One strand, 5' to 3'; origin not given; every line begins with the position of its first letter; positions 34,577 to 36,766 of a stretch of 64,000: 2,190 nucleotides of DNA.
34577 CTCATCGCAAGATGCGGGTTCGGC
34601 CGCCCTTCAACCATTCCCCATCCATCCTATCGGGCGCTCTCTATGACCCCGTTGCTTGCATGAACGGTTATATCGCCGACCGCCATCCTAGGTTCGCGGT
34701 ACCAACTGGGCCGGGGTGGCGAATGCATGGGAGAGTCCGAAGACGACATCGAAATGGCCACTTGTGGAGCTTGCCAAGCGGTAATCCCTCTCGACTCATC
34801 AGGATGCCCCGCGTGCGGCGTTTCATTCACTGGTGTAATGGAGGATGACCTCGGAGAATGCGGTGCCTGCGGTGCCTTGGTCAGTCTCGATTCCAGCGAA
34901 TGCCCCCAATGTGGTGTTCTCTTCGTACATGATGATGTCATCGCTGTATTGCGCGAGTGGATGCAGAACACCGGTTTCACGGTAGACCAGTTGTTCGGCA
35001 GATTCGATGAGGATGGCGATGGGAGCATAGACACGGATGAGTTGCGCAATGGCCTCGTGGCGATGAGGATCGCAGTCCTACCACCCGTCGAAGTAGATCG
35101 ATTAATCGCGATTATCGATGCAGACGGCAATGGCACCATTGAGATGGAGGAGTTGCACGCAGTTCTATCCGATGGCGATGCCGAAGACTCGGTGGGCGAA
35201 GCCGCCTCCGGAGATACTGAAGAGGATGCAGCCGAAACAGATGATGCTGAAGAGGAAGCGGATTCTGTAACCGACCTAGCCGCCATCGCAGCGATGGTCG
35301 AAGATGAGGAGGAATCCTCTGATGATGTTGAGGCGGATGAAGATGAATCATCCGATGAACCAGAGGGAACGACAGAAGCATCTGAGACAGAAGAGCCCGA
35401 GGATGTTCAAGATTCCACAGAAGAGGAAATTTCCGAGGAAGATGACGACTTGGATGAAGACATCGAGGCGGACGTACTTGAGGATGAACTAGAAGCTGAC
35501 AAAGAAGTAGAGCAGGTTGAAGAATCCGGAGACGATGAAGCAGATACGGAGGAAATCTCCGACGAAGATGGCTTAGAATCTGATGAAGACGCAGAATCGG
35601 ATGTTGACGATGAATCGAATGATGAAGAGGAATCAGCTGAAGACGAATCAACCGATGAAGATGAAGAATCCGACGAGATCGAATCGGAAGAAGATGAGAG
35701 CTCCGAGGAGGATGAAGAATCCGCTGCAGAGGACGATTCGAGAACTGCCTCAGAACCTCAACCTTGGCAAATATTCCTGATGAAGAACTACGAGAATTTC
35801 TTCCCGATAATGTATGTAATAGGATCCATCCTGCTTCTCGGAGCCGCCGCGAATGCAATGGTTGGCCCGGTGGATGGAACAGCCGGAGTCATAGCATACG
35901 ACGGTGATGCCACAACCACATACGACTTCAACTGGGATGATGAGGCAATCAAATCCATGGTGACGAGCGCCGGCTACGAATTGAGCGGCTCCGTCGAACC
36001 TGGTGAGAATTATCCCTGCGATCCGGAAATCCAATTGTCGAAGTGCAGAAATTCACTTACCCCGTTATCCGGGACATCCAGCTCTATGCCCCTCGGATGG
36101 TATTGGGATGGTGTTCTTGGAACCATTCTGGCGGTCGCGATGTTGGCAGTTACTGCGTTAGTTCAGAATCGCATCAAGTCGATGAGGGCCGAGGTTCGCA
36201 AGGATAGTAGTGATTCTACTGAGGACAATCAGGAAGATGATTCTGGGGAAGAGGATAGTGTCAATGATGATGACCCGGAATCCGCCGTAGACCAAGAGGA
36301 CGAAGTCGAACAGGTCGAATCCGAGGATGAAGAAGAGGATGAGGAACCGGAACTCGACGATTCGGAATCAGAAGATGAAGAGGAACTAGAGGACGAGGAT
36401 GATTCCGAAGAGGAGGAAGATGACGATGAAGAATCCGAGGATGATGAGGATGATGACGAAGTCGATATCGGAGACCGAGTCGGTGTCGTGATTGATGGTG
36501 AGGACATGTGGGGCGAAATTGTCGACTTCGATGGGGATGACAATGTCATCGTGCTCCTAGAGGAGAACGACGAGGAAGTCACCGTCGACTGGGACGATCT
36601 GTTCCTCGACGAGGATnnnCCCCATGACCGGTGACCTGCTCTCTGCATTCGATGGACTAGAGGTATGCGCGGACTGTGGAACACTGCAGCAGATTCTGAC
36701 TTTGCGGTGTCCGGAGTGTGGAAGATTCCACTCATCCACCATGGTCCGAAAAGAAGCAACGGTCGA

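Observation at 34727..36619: Conserved Cys4 zinc-ribbon plus EF-hand-pair cassette shared by two unrelated membrane proteins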

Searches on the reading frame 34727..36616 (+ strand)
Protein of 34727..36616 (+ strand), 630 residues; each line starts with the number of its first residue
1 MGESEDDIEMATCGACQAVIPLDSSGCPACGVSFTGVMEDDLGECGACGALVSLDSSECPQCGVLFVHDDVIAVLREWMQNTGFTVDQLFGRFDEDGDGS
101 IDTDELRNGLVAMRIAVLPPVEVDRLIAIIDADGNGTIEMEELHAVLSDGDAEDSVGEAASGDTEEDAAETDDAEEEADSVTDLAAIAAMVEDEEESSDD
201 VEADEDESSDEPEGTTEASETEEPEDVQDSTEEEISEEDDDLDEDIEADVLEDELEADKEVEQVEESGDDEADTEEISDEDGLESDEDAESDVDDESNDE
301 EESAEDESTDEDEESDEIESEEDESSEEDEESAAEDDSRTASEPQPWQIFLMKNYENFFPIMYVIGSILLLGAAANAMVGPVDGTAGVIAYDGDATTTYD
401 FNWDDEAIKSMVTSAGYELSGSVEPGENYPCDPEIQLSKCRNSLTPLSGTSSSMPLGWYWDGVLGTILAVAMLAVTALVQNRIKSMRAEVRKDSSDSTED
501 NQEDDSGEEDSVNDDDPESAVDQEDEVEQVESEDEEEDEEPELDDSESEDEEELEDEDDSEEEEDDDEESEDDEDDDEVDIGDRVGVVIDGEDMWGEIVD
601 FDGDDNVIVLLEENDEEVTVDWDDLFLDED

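Call 4: search_protein_families(library=pfam, proteins=[window:34727-36616:+], max_evalue=1)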
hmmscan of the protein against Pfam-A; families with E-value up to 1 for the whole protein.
window:34727-36616:+ (630 aa): 12 families
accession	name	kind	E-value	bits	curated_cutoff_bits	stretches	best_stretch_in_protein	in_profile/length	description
PF00036.39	EF-hand_1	-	3.1e-11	42.4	25.4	2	86-111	2-27/29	EF hand domain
PF13405.12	EF-hand_6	-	3.6e-10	39.1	25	2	88-111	4-27/30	EF-hand domain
PF13202.12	EF-hand_5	-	5e-10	38.8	25.9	2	87-108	2-23/25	EF hand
PF12773.13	DZR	-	4.4e-06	27.2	27.3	1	13-63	1-45/45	Double zinc ribbon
PF13833.12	EF-hand_8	-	0.00014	21.9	28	2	98-147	2-51/54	EF-hand domain pair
PF10571.15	UPF0547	-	0.0026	18.3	29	2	12-34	2-24/26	Uncharacterised protein family UPF0547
PF17032.10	Zn_ribbon_15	-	0.0086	17.3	28.9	0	40-63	50-73/73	zinc-ribbon family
PF24029.1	DUF7340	-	0.15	12.4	27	1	24-63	6-45/62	Domain of unknown function (DUF7340)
PF18912.6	DZR_2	-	0.16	12.3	27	1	10-48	21-55/56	Double zinc ribbon domain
PF06093.19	Spt4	-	0.46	11.1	25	0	12-30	3-24/77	Spt4/RpoE2 zinc finger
PF10005.14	Zn_ribbon_DZR_6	-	0.58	11.3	23.4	0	44-65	3-24/93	zinc-ribbon domain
PF13240.11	Zn_Ribbon_1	-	0.7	10.2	25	1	45-63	2-20/23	zinc-ribbon domain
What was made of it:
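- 34763..34816 (+): A, zinc ribbon 1 (C13..C30). It precedes the cassette and has no counterpart in B. Pfam DZR covers residues 13-63 at 27.2 bits, against a gathering score of 27.3 (call 4).
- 35177..35746 (+): A, acidic disordered linker (residues 151-340; 55% D+E). In many orthologs it also holds 1-3 further EF-hand pairs; in this window it holds none. Pfam finds EF-hand stretches only in the cassette of the window protein (call 4).
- On EF-hand domain pair (Pfam PF13499 / PF00036): A: EF-hand_1 42.4 (25.4), EF-hand_6 39.1 (25), EF-hand_5 38.8 (25.9) (call 4).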

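Call 44: search_protein_families(library=ncbifam, proteins=[window:34727-36616:+], max_evalue=0.1)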
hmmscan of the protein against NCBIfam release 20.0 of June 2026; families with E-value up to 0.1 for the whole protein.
window:34727-36616:+ (630 aa): 4 families
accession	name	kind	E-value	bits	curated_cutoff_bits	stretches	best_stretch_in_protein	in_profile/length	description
NF049953.1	ribbon_DG_selen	exception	0.00012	22.1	130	1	44-66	149-171/172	zinc ribbon-containing (seleno)protein DG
NF011149.0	PRK14559.1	equivalog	0.00065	18.5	374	1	10-66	1-51/642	serine/threonine phosphatase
NF005844.0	PRK07764.1-3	equivalog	0.0039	16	964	1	475-601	401-526/841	DNA polymerase III subunit gamma and tau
NF047351.1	lipase_YSIRK_Sa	exception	0.0064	14.8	650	1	169-356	140-330/704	YSIRK-targeted triacylglycerol lipase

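Call 68: predict_structure(alignment_id=A4)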
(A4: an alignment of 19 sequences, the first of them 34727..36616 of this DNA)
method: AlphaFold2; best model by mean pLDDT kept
length: 630 residues; sequences in the alignment: 19
mean_pLDDT: 59.9   pTM: 0.31
mean pLDDT of the five models: 59.9, 59.0, 58.7, 56.7, 53.8
residues with pLDDT >= 90: 84; 70-90: 152; 50-70: 125; < 50: 269
segments of 3 or more residues with pLDDT < 50: 1-5, 35-38, 151-252, 254-340, 503-517, 527-575
pLDDT, mean of each block of 10 residues (from residue 1): 55 80 83 61 70 76 62 80 89 91 89 71 81 89 81 32 34 35 37 36 36 36 40 36 38 42 34 35 32 31 34 35 36 35 82 92 92 77 54 55 63 60 62 56 55 58 83 94 89 67 43 46 48 41 40 43 42 59 90 91 86 91 81
secondary structure, 60 per line:
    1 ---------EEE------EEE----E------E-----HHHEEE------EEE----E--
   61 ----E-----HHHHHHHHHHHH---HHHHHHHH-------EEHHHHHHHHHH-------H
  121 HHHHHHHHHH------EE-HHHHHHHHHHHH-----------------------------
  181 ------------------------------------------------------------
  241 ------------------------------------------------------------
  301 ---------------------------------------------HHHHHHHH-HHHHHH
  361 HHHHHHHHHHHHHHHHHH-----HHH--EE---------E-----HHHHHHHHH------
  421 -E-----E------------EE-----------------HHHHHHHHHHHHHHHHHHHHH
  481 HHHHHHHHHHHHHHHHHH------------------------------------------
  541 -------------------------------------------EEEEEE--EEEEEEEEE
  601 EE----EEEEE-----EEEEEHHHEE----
elements in order: E10-12 E19-21 E42-44 E51-53 H71-82 H86-93 H103-112 H120-130 H140-151 H346-353 H355-378 H406-414 H460-498 E584-589 E592-602 E607-611 E617-621
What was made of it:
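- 34727..36619 (+): Protein A (630 aa). Order of parts: ribbon 1, cassette, acidic disordered linker, two-helix membrane hairpin with an outside loop of about 80 aa, polyacidic segment, C-terminal small beta domain. Full-length AF2 gives the domain boundaries (call 68).
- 34763..34816 (+): AF2 strands 10-12 and 19-21, with a low-confidence linker at 35-38 (call 68).
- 35177..35746 (+): AF2 pLDDT below 50 (call 68).
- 35762..36220 (+): A, membrane hairpin: TM1 residues 346-378, outside loop with conserved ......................, TM2 residues 460-498. AF2 helices with pLDDT 82-94 (call 68).
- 36470..36604 (+): A, C-terminal small beta domain (residues about 582-626), probably an SH3-like barrel. 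A polyacidic stretch with 71% D+E precedes it (36227..36460, residues 501-578). AF2 predicts four strands with pLDDT about 90 (call 68).
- The arms are predicted disordered (call 68).
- Tried and rejected: I ran full-length A with permitted sequences instead (call 68).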

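Call 70: list_cluster_members(proteins=[window:34727-36616:+, P0008, window:36624-36932:+, window:33548-34573:-])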
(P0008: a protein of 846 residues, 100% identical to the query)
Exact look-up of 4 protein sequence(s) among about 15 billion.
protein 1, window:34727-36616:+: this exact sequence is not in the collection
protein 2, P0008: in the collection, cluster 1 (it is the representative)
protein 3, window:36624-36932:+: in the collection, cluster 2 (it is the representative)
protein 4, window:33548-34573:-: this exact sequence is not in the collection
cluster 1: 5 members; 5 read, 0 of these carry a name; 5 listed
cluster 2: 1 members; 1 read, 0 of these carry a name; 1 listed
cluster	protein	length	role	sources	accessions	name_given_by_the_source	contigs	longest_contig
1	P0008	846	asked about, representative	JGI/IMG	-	-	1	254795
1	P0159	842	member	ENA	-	-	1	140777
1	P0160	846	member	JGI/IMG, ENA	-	-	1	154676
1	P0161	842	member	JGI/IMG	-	-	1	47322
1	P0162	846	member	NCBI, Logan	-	-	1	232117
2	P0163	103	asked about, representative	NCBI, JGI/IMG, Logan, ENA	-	-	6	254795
